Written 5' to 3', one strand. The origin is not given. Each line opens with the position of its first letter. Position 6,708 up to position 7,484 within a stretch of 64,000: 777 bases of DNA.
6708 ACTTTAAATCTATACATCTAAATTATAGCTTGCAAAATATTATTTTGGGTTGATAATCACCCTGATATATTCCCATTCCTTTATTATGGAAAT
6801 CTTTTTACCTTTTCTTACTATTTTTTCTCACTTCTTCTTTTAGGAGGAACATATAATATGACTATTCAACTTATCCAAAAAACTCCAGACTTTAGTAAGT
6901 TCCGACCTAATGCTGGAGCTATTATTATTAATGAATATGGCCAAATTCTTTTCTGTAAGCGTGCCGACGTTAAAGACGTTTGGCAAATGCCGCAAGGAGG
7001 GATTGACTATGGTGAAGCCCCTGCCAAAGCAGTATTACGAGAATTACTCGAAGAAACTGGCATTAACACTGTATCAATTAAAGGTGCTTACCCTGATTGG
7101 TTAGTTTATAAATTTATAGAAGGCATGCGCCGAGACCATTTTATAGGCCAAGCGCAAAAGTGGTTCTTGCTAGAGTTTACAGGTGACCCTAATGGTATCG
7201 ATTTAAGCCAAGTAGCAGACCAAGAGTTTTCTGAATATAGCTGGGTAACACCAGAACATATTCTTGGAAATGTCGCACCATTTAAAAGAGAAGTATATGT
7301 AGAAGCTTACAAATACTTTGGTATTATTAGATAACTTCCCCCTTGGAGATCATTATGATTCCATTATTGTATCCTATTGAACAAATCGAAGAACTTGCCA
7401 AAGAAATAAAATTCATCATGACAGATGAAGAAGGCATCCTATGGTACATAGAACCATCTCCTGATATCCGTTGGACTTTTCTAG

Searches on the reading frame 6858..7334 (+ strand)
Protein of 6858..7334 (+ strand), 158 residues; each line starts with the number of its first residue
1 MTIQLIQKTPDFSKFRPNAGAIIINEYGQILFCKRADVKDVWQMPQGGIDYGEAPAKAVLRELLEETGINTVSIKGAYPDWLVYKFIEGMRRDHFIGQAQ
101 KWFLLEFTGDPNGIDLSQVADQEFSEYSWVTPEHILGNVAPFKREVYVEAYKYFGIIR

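Call 54: search_protein_families(library=pfam, proteins=[window:6858-7334:+], max_evalue=0.01)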
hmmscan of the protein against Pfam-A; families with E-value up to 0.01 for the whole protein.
window:6858-7334:+ (158 aa): 2 families
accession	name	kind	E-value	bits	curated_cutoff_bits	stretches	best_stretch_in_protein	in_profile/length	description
PF00293.34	NUDIX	-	3.2e-24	85.9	21.1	1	15-147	2-131/134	NUDIX domain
PF14815.12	NUDIX_4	-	0.0013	19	35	1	21-72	3-54/113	NUDIX domain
